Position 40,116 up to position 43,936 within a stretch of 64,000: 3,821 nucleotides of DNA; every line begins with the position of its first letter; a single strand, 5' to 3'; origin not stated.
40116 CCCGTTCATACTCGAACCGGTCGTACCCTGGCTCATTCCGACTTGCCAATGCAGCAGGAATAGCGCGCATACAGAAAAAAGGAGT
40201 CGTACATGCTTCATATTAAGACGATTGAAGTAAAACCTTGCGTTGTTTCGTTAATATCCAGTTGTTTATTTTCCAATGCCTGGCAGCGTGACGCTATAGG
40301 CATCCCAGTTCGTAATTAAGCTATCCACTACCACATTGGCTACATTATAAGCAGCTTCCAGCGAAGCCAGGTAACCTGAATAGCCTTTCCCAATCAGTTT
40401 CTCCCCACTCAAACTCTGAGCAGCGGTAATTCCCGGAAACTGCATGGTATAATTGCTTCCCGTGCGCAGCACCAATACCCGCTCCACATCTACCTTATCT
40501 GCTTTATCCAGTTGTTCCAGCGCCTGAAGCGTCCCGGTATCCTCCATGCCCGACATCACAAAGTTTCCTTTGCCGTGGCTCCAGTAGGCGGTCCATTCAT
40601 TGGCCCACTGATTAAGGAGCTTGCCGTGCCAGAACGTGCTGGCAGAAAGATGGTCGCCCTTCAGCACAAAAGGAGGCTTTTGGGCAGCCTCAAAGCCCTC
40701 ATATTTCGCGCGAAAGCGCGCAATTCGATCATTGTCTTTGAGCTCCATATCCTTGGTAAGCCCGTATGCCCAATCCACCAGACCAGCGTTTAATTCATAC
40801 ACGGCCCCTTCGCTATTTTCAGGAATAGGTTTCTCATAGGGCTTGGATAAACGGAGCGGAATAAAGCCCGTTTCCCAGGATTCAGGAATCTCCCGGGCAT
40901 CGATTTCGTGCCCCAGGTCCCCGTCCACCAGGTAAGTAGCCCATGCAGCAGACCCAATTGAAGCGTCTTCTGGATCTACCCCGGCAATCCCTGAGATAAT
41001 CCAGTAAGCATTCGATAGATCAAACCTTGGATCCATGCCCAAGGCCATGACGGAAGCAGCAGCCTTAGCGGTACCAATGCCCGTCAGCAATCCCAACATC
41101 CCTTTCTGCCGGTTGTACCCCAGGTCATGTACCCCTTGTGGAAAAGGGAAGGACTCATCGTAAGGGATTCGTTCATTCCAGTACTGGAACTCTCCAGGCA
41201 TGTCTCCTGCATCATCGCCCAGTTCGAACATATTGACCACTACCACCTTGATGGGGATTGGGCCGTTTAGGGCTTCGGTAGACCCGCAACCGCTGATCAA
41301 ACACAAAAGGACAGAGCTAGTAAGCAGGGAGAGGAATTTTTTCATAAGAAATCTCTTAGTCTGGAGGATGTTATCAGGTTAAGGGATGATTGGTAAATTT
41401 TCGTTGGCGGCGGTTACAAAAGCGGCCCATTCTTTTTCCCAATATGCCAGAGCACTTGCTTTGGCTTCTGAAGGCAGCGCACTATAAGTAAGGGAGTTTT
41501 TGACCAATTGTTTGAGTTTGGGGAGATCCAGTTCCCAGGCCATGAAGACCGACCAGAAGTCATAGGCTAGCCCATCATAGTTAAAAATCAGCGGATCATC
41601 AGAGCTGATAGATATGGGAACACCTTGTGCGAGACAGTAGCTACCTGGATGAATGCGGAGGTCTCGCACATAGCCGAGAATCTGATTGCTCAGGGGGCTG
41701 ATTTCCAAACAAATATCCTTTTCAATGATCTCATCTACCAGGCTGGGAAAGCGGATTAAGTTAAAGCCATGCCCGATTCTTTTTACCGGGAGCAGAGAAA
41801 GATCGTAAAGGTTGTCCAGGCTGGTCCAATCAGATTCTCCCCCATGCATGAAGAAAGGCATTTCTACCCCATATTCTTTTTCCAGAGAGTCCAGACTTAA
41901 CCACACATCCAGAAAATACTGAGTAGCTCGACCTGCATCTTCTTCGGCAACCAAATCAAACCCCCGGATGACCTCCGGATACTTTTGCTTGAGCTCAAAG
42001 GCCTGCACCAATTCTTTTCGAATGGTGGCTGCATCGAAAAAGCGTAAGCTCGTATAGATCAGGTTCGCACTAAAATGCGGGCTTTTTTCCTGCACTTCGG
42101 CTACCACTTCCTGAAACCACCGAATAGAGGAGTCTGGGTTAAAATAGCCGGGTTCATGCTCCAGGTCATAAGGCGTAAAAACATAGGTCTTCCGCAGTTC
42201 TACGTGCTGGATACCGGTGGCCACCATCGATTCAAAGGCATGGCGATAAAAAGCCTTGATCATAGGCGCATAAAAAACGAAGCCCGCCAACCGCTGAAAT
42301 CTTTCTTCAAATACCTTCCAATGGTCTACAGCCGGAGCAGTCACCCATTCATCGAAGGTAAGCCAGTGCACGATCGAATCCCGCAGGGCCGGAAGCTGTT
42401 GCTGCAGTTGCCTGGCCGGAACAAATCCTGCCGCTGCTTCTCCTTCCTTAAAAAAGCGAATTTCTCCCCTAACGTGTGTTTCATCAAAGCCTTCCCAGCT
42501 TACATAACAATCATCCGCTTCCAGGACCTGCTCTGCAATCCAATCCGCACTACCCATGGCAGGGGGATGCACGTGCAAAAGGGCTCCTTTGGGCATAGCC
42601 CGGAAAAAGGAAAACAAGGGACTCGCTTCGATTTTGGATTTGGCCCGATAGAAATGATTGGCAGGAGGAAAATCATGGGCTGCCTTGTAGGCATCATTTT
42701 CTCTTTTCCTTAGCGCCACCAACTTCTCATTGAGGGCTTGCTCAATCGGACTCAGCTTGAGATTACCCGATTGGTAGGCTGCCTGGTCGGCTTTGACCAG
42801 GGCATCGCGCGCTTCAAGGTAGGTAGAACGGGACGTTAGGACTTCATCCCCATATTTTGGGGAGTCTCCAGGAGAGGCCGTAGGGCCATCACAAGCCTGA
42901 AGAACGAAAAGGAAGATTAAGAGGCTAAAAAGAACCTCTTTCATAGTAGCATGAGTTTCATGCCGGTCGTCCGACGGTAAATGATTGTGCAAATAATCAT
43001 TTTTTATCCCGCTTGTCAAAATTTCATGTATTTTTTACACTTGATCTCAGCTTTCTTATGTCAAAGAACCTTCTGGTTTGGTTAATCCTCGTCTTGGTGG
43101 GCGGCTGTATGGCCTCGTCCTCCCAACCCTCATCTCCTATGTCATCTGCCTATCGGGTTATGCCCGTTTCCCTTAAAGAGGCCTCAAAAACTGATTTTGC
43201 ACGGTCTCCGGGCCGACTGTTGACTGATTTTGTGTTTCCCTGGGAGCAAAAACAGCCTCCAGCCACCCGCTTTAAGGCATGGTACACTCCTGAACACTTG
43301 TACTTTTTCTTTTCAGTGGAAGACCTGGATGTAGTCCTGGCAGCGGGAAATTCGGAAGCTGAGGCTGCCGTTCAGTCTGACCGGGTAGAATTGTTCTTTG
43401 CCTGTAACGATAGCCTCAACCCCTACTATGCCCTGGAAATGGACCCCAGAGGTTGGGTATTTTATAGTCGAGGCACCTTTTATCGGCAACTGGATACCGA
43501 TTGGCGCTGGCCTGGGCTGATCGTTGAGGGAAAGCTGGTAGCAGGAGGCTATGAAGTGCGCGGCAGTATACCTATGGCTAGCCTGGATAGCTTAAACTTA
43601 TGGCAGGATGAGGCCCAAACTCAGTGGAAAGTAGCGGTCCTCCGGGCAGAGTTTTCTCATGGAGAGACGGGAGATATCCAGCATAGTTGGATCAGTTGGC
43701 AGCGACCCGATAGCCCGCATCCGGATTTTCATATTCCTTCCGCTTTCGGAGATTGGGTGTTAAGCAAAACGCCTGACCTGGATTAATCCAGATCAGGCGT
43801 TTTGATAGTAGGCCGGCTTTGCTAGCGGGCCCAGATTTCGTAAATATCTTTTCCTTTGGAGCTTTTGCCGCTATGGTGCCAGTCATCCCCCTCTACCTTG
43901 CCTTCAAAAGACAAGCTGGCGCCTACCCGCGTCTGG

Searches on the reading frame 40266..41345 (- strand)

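Call 104: search_protein_families(library=pfam, proteins=[window:40266-41345:-], max_evalue=0.001)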
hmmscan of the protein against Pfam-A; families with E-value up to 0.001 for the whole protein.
window:40266-41345:- (359 aa): 1 family
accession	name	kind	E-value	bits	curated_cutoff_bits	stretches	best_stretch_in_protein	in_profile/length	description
PF06516.17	NUP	-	5.9e-113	377.6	27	1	32-352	2-310/313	Purine nucleoside permease (NUP)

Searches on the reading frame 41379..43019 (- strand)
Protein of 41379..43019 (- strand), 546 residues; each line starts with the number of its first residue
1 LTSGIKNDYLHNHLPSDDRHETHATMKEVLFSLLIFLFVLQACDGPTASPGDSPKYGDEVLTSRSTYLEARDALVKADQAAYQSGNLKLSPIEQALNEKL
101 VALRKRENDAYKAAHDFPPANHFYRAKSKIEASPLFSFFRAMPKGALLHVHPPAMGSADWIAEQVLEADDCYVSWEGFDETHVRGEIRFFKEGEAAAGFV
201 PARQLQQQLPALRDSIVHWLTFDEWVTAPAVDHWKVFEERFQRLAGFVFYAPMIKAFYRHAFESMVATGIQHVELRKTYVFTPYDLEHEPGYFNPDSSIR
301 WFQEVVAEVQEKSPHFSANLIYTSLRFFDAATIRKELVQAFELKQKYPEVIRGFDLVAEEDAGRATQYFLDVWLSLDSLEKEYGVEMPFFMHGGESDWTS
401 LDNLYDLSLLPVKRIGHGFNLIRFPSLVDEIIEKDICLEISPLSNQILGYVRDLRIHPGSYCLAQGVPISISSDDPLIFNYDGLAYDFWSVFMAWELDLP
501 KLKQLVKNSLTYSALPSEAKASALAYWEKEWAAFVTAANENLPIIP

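Call 104: search_protein_families(library=pfam, proteins=[window:41379-43019:-], max_evalue=0.001)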
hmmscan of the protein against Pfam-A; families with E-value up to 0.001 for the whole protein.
window:41379-43019:- (546 aa): 3 families
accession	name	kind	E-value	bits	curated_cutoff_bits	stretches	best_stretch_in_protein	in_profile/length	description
PF00962.28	A_deaminase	-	2.1e-20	73.5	27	1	231-522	47-322/330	Adenosine deaminase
PF08451.16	A_deaminase_N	-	5.3e-11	43.2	21.3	1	62-138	17-94/95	Adenosine/AMP deaminase N-terminal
PF19326.5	AMP_deaminase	-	4e-06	25.9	27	1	374-521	438-583/630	AMP deaminase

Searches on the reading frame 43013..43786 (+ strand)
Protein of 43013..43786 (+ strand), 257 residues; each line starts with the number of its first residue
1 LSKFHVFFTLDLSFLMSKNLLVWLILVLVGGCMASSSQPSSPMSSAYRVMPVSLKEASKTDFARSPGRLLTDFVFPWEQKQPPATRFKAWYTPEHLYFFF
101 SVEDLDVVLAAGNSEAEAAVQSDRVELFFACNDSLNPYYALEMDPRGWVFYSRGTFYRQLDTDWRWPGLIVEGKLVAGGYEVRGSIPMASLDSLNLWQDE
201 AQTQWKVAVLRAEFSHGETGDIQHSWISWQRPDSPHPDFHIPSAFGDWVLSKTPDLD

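Call 3: search_protein_families(library=pfam, proteins=[window:43013-43786:+], max_evalue=1)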
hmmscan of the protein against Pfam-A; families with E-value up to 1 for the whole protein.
window:43013-43786:+ (257 aa): 2 families
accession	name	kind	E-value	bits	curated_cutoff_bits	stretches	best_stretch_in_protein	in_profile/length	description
PF06452.16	CBM9_1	-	7.1e-09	36.3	23.4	1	80-252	28-184/185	Carbohydrate family 9 binding domain-like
PF16011.10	CBM9_2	-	4.5e-06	27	25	2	81-154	27-98/199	Carbohydrate-binding family 9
